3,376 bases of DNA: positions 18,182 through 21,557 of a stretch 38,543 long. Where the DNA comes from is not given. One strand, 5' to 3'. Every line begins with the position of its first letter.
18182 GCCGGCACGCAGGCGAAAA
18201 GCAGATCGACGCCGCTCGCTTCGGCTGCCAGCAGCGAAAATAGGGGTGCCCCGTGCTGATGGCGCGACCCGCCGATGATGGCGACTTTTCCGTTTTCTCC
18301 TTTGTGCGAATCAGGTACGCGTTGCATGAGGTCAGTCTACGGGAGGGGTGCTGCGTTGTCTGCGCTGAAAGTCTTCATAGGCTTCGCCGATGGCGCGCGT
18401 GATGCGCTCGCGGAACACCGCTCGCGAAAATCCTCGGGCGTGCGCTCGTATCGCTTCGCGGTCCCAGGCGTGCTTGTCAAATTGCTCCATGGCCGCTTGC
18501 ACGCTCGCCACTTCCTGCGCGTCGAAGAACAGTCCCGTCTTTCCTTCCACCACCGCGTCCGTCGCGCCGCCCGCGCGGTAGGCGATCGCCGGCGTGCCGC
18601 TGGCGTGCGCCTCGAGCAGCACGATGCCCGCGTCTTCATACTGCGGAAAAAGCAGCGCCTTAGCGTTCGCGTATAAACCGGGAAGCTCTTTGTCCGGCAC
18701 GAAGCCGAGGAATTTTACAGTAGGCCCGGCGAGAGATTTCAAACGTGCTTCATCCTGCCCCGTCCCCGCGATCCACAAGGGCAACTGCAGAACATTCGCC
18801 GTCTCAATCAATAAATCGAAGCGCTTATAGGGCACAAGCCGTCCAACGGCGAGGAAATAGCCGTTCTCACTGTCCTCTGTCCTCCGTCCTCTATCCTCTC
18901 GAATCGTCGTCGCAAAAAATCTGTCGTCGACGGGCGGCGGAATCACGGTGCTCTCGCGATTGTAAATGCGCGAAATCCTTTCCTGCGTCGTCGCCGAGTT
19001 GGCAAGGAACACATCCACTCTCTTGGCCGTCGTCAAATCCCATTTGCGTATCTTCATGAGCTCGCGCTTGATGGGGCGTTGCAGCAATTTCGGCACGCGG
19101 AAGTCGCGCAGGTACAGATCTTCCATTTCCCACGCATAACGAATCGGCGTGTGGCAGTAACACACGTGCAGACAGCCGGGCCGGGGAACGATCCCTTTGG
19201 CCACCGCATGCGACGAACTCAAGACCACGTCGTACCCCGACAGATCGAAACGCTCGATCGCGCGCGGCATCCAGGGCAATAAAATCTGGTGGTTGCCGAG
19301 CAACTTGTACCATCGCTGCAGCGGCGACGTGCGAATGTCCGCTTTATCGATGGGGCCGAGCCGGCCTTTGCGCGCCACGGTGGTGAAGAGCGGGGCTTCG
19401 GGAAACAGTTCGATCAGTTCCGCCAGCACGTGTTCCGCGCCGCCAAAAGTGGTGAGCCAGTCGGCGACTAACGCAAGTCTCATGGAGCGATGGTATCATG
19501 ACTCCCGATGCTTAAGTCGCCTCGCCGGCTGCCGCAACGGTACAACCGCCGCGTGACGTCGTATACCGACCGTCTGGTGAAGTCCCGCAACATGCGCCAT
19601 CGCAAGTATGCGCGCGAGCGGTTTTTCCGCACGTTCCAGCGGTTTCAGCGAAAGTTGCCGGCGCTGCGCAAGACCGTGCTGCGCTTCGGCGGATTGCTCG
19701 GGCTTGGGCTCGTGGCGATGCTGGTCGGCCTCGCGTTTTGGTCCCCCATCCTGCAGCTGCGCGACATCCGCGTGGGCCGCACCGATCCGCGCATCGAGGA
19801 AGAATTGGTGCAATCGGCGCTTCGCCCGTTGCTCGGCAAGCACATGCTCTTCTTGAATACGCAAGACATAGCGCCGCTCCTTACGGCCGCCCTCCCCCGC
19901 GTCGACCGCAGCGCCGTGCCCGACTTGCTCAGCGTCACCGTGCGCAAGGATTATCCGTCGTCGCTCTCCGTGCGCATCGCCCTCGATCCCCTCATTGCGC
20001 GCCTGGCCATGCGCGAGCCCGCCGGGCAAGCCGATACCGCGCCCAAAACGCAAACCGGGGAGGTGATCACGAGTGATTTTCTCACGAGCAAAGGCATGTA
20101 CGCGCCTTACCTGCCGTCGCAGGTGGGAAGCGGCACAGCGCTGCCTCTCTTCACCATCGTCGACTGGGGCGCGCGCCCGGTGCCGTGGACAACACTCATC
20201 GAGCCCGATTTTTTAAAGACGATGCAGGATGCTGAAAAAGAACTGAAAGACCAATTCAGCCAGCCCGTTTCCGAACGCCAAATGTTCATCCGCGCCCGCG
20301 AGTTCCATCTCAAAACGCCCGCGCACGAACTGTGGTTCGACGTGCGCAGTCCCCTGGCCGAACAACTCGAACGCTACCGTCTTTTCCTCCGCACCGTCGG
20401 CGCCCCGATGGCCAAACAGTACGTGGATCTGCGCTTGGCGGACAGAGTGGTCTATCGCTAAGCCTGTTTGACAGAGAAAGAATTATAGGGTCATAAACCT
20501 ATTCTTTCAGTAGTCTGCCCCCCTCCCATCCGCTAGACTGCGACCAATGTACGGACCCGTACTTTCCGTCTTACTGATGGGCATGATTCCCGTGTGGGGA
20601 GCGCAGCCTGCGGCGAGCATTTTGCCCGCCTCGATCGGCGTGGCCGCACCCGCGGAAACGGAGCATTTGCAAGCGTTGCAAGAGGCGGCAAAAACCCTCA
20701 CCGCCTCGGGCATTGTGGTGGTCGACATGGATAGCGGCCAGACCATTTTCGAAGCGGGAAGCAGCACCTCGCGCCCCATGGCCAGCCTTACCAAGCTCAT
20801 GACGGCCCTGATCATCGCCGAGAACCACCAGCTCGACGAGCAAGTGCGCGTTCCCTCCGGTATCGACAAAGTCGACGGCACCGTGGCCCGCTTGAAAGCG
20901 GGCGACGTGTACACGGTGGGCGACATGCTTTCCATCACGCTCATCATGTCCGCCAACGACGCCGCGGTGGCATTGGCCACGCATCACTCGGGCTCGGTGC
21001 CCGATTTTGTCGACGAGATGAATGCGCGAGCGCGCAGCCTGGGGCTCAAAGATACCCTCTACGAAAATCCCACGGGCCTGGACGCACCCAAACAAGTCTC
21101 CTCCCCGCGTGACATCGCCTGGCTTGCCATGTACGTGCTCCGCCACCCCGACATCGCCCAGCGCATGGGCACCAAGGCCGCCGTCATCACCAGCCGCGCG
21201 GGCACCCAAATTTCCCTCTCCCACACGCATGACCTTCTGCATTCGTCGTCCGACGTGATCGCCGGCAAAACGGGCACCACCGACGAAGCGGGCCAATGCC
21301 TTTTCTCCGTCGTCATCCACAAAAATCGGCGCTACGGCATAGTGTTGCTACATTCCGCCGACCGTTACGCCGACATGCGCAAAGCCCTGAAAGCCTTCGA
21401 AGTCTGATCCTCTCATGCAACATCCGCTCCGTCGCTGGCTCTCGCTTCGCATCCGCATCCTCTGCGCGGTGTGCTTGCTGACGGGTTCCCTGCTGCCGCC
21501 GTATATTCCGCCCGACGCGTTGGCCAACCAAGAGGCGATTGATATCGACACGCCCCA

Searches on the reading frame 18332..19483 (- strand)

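Call 49: search_protein_families(library=pfam, proteins=[window:18332-19483:-], max_evalue=0.01)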
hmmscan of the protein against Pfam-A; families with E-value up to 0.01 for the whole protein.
window:18332-19483:- (383 aa): 4 families
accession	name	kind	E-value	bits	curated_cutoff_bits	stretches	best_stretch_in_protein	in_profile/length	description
PF00534.26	Glycos_transf_1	-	1.6e-27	96.6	26.4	1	195-349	3-169/172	Glycosyl transferases group 1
PF13692.12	Glyco_trans_1_4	-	1.8e-21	77.3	27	1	210-334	4-138/142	Glycosyl transferases group 1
PF13439.12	Glyco_transf_4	-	8.5e-12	45.9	28.5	1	13-187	1-168/170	Glycosyltransferase Family 4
PF13524.12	Glyco_trans_1_2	-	1.1e-05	25.9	25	1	233-351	14-127/144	Glycosyl transferase-like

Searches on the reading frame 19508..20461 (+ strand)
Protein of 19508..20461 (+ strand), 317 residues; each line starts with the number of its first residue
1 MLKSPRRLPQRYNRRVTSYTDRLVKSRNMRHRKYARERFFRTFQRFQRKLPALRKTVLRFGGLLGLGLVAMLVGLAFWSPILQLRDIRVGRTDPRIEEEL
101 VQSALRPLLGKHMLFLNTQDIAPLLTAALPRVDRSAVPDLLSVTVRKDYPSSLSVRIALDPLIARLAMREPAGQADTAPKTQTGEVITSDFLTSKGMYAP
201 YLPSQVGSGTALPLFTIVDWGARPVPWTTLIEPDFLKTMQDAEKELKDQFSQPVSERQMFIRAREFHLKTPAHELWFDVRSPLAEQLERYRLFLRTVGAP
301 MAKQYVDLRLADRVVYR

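Call 49: search_protein_families(library=pfam, proteins=[window:19508-20461:+], max_evalue=0.01)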
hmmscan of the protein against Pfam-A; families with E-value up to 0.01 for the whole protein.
window:19508-20461:+ (317 aa): 1 family
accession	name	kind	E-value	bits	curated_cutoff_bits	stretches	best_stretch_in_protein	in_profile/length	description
PF08478.15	POTRA_1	-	0.0061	17.3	23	0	84-157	3-66/69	POTRA domain, FtsQ-type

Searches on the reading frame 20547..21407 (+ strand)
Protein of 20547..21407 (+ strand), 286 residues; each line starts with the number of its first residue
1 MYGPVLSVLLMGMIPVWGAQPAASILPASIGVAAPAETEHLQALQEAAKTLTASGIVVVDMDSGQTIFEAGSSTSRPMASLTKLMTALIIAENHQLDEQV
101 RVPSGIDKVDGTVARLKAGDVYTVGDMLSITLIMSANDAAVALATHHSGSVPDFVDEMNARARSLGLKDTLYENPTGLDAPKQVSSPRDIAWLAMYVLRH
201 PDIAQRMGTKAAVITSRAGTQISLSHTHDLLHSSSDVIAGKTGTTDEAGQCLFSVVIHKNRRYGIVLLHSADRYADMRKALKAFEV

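Call 49: search_protein_families(library=pfam, proteins=[window:20547-21407:+], max_evalue=0.01)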
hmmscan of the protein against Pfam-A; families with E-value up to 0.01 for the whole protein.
window:20547-21407:+ (286 aa): 4 families
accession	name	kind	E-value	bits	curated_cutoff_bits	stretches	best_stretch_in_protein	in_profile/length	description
PF00768.25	Peptidase_S11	-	4.2e-49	167.6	27.6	1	46-268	5-235/239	D-alanyl-D-alanine carboxypeptidase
PF13354.11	Beta-lactamase2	-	1.3e-12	48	22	1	55-263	1-208/214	Beta-lactamase enzyme family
PF02113.21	Peptidase_S13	-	0.0021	17.3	22.8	1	52-125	17-88/444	D-Ala-D-Ala carboxypeptidase 3 (S13) family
PF00144.29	Beta-lactamase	-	0.005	16.5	27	0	49-91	10-65/329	Beta-lactamase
